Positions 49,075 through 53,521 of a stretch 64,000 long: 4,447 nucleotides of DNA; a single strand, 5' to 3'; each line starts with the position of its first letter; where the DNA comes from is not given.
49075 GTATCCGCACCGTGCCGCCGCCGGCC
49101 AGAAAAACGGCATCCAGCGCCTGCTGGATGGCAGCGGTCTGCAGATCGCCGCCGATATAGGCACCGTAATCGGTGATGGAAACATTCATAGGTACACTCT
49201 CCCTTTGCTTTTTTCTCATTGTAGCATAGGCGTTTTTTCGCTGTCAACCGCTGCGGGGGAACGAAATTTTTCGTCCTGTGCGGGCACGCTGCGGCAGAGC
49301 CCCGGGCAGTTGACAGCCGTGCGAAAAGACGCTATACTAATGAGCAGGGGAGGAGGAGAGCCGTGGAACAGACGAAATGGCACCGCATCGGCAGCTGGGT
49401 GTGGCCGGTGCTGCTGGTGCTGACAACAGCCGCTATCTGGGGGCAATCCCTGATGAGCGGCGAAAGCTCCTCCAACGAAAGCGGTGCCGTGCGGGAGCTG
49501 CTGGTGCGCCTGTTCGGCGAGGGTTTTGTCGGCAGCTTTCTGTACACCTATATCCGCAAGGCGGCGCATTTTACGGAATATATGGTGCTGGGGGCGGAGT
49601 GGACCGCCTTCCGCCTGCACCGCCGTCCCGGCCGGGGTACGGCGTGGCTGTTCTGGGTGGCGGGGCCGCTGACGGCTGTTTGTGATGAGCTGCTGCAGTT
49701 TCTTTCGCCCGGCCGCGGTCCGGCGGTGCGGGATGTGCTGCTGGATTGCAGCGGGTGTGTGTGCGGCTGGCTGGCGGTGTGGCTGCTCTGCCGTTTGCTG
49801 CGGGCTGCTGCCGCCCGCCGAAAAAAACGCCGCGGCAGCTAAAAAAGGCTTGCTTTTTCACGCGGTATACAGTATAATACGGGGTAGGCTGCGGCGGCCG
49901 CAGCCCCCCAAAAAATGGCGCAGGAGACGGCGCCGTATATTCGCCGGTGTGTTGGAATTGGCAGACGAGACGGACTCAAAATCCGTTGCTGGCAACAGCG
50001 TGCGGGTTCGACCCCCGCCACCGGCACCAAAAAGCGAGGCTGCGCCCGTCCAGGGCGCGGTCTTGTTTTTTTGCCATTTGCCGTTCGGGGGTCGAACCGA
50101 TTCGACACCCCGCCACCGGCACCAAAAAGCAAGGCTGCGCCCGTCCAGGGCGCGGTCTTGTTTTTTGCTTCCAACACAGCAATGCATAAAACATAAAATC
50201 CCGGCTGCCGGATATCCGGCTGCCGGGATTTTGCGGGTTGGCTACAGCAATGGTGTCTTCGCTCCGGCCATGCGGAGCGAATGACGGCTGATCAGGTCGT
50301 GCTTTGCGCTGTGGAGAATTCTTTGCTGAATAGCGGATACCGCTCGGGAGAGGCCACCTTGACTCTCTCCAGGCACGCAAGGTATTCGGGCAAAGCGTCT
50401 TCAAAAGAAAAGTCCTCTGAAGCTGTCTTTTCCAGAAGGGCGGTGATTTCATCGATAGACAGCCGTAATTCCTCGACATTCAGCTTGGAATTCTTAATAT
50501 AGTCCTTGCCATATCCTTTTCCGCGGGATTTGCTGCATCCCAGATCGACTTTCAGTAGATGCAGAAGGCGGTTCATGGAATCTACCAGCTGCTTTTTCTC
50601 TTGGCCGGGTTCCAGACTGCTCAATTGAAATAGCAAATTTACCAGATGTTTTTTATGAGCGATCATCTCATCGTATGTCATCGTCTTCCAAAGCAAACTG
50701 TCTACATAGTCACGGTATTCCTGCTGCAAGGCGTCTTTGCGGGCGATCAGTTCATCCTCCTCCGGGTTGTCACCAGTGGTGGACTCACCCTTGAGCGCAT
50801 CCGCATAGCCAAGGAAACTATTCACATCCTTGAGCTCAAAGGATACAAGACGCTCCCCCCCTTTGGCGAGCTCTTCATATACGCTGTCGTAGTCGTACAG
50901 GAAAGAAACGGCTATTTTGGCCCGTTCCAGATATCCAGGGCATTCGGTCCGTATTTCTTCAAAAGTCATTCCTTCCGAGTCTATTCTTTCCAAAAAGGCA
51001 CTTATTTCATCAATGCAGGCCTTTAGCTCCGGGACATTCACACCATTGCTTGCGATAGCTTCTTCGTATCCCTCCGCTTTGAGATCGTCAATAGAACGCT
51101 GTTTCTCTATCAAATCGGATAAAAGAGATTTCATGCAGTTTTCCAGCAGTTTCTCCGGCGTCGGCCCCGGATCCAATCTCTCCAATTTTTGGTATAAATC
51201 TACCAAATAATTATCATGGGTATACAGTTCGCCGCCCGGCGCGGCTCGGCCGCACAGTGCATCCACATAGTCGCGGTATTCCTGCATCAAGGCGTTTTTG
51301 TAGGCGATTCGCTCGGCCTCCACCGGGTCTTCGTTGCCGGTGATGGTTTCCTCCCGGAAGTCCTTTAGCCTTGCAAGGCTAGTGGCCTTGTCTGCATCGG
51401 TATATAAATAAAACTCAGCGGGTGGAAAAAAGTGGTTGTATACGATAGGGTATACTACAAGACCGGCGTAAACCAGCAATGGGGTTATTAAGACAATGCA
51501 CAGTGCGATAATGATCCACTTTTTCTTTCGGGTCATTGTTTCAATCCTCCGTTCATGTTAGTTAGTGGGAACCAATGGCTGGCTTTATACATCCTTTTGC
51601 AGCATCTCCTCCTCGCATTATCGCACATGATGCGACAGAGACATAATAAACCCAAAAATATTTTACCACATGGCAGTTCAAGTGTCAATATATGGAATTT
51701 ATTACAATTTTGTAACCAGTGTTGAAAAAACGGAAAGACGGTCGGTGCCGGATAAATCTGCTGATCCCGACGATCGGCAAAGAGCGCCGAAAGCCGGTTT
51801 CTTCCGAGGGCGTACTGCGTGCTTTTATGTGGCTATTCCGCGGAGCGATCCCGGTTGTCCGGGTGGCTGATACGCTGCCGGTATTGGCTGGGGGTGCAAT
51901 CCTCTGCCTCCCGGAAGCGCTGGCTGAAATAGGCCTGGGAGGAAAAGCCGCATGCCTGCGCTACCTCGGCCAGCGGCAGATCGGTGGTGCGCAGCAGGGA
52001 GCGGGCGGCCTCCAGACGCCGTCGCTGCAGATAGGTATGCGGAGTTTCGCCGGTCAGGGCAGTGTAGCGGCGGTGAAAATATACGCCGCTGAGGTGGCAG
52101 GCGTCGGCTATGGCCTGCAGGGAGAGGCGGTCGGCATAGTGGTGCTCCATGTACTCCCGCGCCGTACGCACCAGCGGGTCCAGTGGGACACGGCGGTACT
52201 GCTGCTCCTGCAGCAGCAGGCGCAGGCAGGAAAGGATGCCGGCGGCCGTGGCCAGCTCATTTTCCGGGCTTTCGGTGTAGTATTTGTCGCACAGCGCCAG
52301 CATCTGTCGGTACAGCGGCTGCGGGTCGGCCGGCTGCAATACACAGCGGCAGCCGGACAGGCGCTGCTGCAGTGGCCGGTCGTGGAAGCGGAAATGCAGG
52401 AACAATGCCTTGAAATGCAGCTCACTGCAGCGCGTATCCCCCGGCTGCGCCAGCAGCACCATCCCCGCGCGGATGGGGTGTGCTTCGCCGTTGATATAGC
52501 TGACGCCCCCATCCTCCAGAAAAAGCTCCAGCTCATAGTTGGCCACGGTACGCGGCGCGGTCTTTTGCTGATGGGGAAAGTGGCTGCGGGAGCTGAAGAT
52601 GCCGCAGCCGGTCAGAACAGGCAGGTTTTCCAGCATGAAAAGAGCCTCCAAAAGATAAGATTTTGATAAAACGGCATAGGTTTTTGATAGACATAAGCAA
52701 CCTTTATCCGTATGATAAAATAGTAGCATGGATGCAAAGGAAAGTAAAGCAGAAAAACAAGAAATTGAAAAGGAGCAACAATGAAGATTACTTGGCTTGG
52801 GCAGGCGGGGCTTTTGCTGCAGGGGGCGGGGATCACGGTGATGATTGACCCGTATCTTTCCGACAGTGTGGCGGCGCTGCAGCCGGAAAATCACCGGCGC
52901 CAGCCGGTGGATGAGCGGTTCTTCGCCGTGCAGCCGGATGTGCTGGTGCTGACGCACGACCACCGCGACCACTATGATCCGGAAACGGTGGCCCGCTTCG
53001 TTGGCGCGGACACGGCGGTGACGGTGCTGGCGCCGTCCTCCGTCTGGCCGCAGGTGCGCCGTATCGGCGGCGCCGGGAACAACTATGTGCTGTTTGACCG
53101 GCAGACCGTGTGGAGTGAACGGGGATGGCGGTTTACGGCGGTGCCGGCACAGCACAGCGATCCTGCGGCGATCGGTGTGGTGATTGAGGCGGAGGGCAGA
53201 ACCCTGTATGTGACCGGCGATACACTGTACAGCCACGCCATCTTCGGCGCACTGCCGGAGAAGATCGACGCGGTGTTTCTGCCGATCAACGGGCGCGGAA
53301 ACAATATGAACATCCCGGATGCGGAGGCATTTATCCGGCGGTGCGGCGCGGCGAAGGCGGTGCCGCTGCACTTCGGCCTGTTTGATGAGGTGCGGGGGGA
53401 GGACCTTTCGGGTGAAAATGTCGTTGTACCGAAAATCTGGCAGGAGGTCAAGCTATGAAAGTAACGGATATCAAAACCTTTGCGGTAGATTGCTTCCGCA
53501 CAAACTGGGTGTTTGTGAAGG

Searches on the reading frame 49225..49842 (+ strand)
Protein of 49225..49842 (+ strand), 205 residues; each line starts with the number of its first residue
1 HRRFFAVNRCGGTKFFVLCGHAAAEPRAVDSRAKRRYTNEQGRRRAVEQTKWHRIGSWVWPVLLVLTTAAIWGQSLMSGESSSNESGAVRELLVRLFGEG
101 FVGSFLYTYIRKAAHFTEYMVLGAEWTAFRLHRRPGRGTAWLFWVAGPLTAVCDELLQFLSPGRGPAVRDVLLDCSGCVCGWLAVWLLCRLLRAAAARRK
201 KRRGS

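Call 63: search_protein_families(library=pfam, proteins=[window:49225-49842:+], max_evalue=0.001)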
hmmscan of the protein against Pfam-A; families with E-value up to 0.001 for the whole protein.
window:49225-49842:+ (205 aa): 1 family
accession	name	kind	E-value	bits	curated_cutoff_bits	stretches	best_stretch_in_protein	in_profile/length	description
PF04892.17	VanZ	-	1.3e-14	55.4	30.1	1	62-188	3-125/126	VanZ like family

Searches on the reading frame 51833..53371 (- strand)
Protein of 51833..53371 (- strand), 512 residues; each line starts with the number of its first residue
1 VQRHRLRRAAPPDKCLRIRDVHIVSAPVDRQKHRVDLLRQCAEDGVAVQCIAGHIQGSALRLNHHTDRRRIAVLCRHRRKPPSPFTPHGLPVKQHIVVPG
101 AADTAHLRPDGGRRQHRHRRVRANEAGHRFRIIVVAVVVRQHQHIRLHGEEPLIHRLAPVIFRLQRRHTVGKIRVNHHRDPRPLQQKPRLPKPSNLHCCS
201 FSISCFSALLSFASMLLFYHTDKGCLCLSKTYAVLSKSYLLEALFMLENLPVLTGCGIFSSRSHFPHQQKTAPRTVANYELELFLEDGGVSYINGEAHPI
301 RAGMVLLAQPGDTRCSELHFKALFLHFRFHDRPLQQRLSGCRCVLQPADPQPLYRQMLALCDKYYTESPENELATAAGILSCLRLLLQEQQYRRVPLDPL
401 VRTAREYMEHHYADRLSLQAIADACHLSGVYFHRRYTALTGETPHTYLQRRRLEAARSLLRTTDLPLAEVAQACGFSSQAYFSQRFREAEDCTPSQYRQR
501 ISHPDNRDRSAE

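Call 63: search_protein_families(library=pfam, proteins=[window:51833-53371:-], max_evalue=0.001)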
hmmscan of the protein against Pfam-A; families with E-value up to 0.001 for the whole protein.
window:51833-53371:- (512 aa): 2 families
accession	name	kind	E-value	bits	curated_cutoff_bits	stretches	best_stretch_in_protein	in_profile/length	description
PF12833.13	HTH_18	-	2e-23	82.9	33.6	1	421-500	1-80/80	Helix-turn-helix domain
PF00165.29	HTH_AraC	-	9.4e-23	80.3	26.6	2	460-499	1-42/42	Bacterial regulatory helix-turn-helix proteins, AraC family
